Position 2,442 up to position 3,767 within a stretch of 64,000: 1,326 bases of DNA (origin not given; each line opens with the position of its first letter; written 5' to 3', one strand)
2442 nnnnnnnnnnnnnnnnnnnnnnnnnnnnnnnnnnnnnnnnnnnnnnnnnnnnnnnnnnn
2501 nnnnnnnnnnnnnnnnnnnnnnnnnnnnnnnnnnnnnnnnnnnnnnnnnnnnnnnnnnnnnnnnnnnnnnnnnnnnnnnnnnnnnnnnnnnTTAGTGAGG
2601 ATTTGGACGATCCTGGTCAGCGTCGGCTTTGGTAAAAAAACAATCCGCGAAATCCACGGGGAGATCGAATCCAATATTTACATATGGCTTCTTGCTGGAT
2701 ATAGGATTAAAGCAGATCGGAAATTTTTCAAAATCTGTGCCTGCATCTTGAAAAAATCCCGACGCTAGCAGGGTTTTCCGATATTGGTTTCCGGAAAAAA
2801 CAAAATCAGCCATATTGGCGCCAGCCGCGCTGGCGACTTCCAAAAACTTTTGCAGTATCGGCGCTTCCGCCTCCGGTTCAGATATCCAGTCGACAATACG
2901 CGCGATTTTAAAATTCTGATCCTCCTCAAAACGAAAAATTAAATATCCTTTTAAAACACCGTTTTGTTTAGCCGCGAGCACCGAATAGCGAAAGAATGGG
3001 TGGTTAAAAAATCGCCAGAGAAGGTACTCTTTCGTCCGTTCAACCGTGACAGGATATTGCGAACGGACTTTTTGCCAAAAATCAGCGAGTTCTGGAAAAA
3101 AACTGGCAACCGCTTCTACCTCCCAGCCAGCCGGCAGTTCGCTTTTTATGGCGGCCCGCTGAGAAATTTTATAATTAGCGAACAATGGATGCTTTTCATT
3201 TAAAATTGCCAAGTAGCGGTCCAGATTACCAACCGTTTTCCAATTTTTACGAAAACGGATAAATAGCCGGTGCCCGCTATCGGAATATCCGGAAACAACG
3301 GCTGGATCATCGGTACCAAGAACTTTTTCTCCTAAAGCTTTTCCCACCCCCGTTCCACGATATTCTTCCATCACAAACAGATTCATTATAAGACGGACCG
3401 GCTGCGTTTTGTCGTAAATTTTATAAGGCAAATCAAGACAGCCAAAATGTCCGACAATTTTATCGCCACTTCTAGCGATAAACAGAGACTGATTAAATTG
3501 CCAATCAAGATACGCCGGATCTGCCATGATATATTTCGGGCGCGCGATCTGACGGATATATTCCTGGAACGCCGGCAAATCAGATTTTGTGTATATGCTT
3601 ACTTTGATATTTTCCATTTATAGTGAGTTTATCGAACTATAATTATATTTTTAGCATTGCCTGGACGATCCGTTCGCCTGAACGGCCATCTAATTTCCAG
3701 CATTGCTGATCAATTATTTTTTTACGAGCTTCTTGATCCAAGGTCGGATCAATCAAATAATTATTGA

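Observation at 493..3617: Carrier-protein-dependent acyl/aminoacyl transfer cassette (adenylating enzyme, ACP, AcpS, tandem GNAT) attached to the glycan locus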

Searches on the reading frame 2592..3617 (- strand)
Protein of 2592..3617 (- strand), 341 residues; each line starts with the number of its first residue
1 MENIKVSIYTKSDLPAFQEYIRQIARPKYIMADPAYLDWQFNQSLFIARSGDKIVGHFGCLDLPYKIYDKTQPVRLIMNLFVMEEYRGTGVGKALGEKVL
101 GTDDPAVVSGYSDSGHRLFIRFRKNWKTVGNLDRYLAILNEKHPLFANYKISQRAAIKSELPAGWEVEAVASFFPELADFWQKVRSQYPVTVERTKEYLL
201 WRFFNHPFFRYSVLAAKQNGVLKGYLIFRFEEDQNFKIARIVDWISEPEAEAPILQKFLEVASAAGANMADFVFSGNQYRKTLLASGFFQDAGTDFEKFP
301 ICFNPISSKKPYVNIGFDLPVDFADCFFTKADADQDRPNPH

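Call 3: search_protein_families(library=pfam, proteins=[window:2592-3617:-], max_evalue=0.01)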
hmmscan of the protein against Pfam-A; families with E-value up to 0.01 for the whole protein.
window:2592-3617:- (341 aa): 4 families
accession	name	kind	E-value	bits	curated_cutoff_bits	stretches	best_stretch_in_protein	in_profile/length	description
PF00583.31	Acetyltransf_1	-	1.6e-09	38.5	20.7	1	29-99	16-84/116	Acetyltransferase (GNAT) family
PF13508.13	Acetyltransf_7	-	1.5e-05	25.7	27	1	43-98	3-52/84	Acetyltransferase (GNAT) domain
PF13527.13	Acetyltransf_9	-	0.00047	20.6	25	1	44-100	42-98/127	Acetyltransferase (GNAT) domain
PF13673.13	Acetyltransf_10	-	0.00086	19.7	23.6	1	42-100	30-77/128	Acetyltransferase (GNAT) domain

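Call 4: search_protein_families(library=ncbifam, proteins=[window:2592-3617:-], max_evalue=0.01)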
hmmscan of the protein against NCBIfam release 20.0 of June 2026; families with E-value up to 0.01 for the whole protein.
window:2592-3617:- (341 aa): 0 families

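Call 6: find_homologous_proteins(query=window:2592-3617:-)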
Query window:2592-3617:- (341 aa): 26 proteins with E <= 0.001 among 2130 candidates.
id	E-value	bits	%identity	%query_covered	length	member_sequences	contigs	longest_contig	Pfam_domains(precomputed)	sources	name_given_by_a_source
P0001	7.7e-233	790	100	100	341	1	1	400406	PF13508.14,PF00583.32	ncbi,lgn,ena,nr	ncbi:MAG: hypothetical protein G01um10143_143 [Parcubacteria group bacterium Gr01-1014_3]|nr:MAG: hy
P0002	1.2e-108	381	50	99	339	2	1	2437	PF00583.32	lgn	-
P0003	6.3e-106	372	48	100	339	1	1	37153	PF00583.32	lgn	-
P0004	9.9e-104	365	50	100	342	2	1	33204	-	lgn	-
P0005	2.2e-102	361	48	100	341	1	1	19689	PF00583.32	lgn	-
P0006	2.1e-101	358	45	100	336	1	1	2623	PF00583.32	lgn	-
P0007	3.4e-100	354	48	99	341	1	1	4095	PF00583.32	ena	-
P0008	1.7e-98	348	48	100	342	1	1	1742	PF00583.32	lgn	-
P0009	2.4e-94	334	47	100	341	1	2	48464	PF00583.32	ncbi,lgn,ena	-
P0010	8.9e-94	332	46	100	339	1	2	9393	-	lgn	-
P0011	9.5e-94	332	47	100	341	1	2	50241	PF00583.32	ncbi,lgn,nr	ncbi:MAG: hypothetical protein Q8Q94_03195 [bacterium]|nr:hypothetical protein [bacterium] MDZ429960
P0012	8.8e-92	326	45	97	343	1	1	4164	-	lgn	-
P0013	2.7e-91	324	43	100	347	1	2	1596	PF00583.32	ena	-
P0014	7.4e-91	323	45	100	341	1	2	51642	-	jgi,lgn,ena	-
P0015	8.0e-91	323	44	100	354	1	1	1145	PF00583.32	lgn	-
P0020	4.5e-84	301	42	100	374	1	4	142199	PF00583.32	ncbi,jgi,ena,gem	-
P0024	1.8e-44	170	32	99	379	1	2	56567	PF13508.14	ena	-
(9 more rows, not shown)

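Call 10: find_encoding_contigs(protein=P0020, flank=8000, max_places=2)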
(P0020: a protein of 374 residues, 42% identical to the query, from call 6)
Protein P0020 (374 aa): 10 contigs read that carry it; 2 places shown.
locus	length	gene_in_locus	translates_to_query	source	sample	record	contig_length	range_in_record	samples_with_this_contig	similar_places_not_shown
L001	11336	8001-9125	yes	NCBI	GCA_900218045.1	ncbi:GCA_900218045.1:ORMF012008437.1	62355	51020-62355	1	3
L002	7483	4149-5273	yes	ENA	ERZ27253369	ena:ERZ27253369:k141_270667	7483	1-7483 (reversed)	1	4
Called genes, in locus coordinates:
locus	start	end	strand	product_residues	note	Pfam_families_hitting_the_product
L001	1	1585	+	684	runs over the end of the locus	-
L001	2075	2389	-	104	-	PF22296:bAvd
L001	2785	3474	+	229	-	PF00078:RVT_1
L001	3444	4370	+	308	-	PF01522:Polysacc_deac_1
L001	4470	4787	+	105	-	PF01648:ACPS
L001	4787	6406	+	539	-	-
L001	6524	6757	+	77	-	-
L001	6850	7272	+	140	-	PF01575:MaoC_dehydratas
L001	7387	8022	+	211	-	PF13561:adh_short_C2, PF00106:adh_short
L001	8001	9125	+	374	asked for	PF00583:Acetyltransf_1 (faint)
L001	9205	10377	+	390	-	PF02350:Epimerase_2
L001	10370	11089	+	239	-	PF02348:CTP_transf_3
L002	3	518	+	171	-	?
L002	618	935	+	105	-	PF01648:ACPS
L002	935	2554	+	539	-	-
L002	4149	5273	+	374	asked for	PF00583:Acetyltransf_1 (faint)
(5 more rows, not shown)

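Call 11: find_encoding_contigs(protein=P0024, flank=8000, max_places=2)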
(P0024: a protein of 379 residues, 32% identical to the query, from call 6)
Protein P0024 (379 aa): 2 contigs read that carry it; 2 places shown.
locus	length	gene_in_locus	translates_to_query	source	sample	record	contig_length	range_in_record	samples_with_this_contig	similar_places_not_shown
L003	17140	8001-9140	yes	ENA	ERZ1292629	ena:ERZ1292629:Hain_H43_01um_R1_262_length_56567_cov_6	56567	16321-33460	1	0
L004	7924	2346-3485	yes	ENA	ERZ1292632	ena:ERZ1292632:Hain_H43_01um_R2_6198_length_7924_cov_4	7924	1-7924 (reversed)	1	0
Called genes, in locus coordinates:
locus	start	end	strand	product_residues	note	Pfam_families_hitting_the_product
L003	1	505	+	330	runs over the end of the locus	-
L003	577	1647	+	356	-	PF04464:Glyphos_transf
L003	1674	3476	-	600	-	PF02543:Carbam_trans_N, PF16861:Carbam_trans_C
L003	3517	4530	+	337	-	PF01522:Polysacc_deac_1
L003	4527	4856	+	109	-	PF01648:ACPS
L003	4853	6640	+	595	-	PF21211:FkbH_N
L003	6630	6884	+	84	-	PF00550:PP-binding (weak)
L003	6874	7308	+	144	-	PF01575:MaoC_dehydratas, PF13452:FAS1_DH_region (weak)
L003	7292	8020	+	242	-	PF00106:adh_short, PF13561:adh_short_C2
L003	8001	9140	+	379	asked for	PF13508:Acetyltransf_7 (faint)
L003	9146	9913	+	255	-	-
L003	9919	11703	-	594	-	PF02543:Carbam_trans_N, PF16861:Carbam_trans_C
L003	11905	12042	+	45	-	-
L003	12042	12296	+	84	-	-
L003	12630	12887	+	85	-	-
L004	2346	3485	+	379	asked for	PF13508:Acetyltransf_7 (faint)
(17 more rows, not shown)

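Call 12: predict_structure(alignment_id=A1)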
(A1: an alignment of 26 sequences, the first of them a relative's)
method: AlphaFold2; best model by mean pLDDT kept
length: 341 residues; sequences in the alignment: 26
mean_pLDDT: 91.5   pTM: 0.90
mean pLDDT of the five models: 91.5, 90.9, 90.5, 90.1, 89.9
residues with pLDDT >= 90: 267; 70-90: 64; 50-70: 5; < 50: 5
segments of 3 or more residues with pLDDT < 50: 338-341
pLDDT, mean of each block of 10 residues (from residue 1): 87 96 85 92 95 96 96 95 93 97 95 92 94 95 87 74 91 89 97 95 91 96 97 93 97 97 97 95 95 89 77 94 95 63 39
secondary structure, 60 per line:
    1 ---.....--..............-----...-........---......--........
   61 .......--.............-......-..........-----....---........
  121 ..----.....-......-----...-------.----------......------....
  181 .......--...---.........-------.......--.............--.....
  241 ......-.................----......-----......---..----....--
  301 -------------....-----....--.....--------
elements in order: E4-8 H11-24 H34-41 E45-50 E53-67 E70-82 H84-89 H91-100 E106-109 H113-122 E127-131 E133-138 E165-170 H177-187 E190-192 H196-204 E212-218 E221-233 E236-246 H248-264 E269-274 H280-285 H295-298 E314-317 H330-333

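Call 13: find_related_loci(query=A1, collection=genome_contigs, flank=10000)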
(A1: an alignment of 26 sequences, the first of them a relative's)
Query A1 (341 aa) in genome_contigs; peptide patterns used: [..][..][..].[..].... (x = any residue, [..] = any of these).
495 stretches matched a pattern; 397 encode a relative of the query (tblastn E <= 1e-3); the best 80 are kept; 80 distinct loci.
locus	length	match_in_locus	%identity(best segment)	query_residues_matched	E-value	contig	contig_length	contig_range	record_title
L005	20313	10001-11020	47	1-341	1e-97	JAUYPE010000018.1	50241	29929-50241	MAG: bacterium isolate C4_metabat.bin.101 C4_k141_581756, whole genome shotgun sequence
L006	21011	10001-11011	39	4-341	3e-80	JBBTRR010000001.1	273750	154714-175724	MAG: Patescibacteria group bacterium isolate H52-bin035_1 H52_bin035_1_000000000001, whole genome shotgun sequence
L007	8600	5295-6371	35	6-341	5e-63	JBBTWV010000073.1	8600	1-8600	MAG: Patescibacteria group bacterium isolate H32-bin004 H32_bin004_000000000073, whole genome shotgun sequence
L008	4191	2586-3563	31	29-339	2e-49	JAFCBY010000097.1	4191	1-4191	Candidatus Falkowbacteria bacterium isolate AB_1215_Bin_116 AB_1215_Bin_116.fna_scaffold_57379, whole genome shotgun seq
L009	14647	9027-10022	29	29-339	5e-43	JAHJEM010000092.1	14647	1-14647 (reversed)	MAG: Nanoarchaeota archaeon isolate Modern_marine_glass_biofilm.mb.128 Modern_marine_gla.mb.128_k141_761164, whole genom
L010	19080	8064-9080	30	1-339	4e-47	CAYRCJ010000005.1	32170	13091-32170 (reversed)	MAG TPA_asm: uncultured Candidatus Saccharibacteria bacterium isolate SRP193066_co2_427 genome assembly, contig: NODE_71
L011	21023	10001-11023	27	11-339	2e-40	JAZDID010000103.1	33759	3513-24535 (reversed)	MAG: Nanoarchaeota archaeon isolate MEGAHIT-group-0.384 k141_14569946, whole genome shotgun sequence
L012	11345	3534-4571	26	14-339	6e-34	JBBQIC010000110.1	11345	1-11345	MAG: Chloroflexia bacterium isolate Co_metawrap_852 Cmw_852_k141_13590133_length_11345_cov_16.2895, whole genome shotgun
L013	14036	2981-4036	29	11-341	1e-31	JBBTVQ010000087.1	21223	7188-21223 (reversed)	MAG: Patescibacteria group bacterium isolate H51-bin042_1 H51_bin042_1_000000000087, whole genome shotgun sequence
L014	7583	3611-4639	27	14-339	1e-31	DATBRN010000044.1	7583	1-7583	MAG TPA_asm: Pyrinomonadaceae bacterium isolate SMAG_U4130 k141_1743537, whole genome shotgun sequence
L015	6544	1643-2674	26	14-339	4e-31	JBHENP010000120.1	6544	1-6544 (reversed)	MAG: Pyrinomonadaceae bacterium isolate S5_bin.19.strict S5_NODE_120, whole genome shotgun sequence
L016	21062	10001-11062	27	3-339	2e-28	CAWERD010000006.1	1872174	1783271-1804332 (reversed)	MAG: Vicinamibacterales bacterium isolate MFD09212.bin.1.144 genome assembly, contig: contig_7172, whole genome shotgun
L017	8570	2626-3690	25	6-339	3e-28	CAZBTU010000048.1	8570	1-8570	MAG TPA_asm: uncultured Pseudomonadales bacterium isolate SRP286056_co2_100 genome assembly, contig: NODE_14041_length_8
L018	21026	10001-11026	24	20-339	5e-27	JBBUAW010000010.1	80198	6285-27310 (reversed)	MAG: Patescibacteria group bacterium isolate H43-bin015_1 H43_bin015_1_000000000010, whole genome shotgun sequence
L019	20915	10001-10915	26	47-339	2e-26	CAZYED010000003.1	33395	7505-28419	MAG TPA_asm: uncultured Candidatus Saccharibacteria bacterium isolate SRP269290_co4_70 genome assembly, contig: NODE_539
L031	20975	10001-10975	28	28-339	9e-18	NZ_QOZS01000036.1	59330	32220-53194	Desertibaculum subflavum strain SYSU D60015 s1731_Contig36, whole genome shotgun sequence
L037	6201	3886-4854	24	6-339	9e-15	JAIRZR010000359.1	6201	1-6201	MAG: Prevotellaceae bacterium isolate Gx481_bin101 k119_4007764, whole genome shotgun sequence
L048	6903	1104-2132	23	3-339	1e-12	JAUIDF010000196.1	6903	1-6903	MAG: Gammaproteobacteria bacterium isolate 7_bin.6 NODE_9167_length_6903_cov_0.873967, whole genome shotgun sequence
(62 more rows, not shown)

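Call 45: find_encoding_contigs(protein=P0003, flank=8000, max_places=1)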
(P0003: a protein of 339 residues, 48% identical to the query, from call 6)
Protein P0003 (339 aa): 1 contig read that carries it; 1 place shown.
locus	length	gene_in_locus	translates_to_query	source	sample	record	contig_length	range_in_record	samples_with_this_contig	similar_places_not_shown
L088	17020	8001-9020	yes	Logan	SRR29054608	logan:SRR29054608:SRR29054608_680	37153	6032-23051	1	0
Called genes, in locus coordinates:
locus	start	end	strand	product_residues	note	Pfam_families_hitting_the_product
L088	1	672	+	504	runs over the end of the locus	PF13522:GATase_6, PF13537:GATase_7, PF00733:Asn_synthase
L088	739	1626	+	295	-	PF01073:3Beta_HSD, PF01370:Epimerase, PF02719:Polysacc_synt_2 (weak), PF04321:RmlD_sub_bind, PF07993:NAD_binding_4 (faint), PF16363:GDP_Man_Dehyd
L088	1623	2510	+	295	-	PF13489:Methyltransf_23, PF05175:MTS (weak), PF13847:Methyltransf_31, PF08241:Methyltransf_11, PF08242:Methyltransf_12, PF13649:Methyltransf_25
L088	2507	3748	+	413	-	PF08421:Methyltransf_13, PF13489:Methyltransf_23, PF08242:Methyltransf_12 (weak), PF08484:Methyltransf_14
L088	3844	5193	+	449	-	PF04464:Glyphos_transf (faint)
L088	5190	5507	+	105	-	PF01648:ACPS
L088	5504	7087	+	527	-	-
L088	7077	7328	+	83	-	-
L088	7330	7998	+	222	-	PF13489:Methyltransf_23, PF01209:Ubie_methyltran, PF02353:CMAS, PF05175:MTS (weak), PF13847:Methyltransf_31, PF08241:Methyltransf_11, PF08242:Methyltransf_12, PF13649:Methyltransf_25, +1 more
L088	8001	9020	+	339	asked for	PF00583:Acetyltransf_1 (faint)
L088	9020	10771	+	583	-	-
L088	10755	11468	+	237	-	PF02353:CMAS, PF07021:MetW, PF13489:Methyltransf_23, PF05175:MTS, PF06325:PrmA, PF08241:Methyltransf_11, PF08242:Methyltransf_12, PF13649:Methyltransf_25, +3 more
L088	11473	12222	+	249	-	PF00535:Glycos_transf_2, PF10111:Glyco_tranf_2_2, PF13641:Glyco_tranf_2_3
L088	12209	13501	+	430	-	PF01266:DAO (weak), PF01593:Amino_oxidase, PF01946:Thi4 (weak), PF13450:NAD_binding_8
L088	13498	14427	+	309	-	PF01073:3Beta_HSD, PF01370:Epimerase, PF02719:Polysacc_synt_2 (faint), PF04321:RmlD_sub_bind, PF05368:NmrA, PF16363:GDP_Man_Dehyd, PF13460:NAD_binding_10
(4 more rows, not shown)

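Call 46: find_encoding_contigs(protein=P0004, flank=8000, max_places=1)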
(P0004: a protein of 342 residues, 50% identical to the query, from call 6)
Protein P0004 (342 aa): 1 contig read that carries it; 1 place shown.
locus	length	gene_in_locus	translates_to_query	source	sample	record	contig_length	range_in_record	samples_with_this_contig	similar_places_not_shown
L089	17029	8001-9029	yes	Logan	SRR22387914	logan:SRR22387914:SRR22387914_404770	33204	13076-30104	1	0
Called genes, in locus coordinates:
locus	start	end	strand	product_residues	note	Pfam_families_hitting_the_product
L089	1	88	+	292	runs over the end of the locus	PF01073:3Beta_HSD, PF01370:Epimerase, PF02719:Polysacc_synt_2 (weak), PF04321:RmlD_sub_bind, PF07993:NAD_binding_4 (faint), PF13460:NAD_binding_10 (weak), PF16363:GDP_Man_Dehyd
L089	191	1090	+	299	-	PF01073:3Beta_HSD, PF01370:Epimerase, PF02719:Polysacc_synt_2 (faint), PF04321:RmlD_sub_bind, PF16363:GDP_Man_Dehyd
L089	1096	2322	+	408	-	PF08421:Methyltransf_13, PF13489:Methyltransf_23, PF08242:Methyltransf_12 (weak), PF08484:Methyltransf_14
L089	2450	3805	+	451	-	PF04464:Glyphos_transf, PF02350:Epimerase_2 (faint)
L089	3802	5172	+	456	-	PF04464:Glyphos_transf (weak)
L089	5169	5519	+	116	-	PF01648:ACPS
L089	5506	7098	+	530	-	-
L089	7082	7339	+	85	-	-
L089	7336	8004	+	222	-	PF13489:Methyltransf_23, PF01209:Ubie_methyltran (weak), PF02353:CMAS (weak), PF03848:TehB, PF13847:Methyltransf_31, PF08241:Methyltransf_11, PF08242:Methyltransf_12, PF13649:Methyltransf_25, +2 more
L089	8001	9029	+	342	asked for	-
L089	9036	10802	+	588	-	-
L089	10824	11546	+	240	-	PF13489:Methyltransf_23, PF07021:MetW (weak), PF13847:Methyltransf_31, PF08241:Methyltransf_11, PF08242:Methyltransf_12, PF13649:Methyltransf_25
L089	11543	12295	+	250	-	PF13641:Glyco_tranf_2_3 (weak), PF00535:Glycos_transf_2, PF10111:Glyco_tranf_2_2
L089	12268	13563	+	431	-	PF01266:DAO (faint), PF13450:NAD_binding_8 (weak), PF01593:Amino_oxidase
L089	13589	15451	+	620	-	-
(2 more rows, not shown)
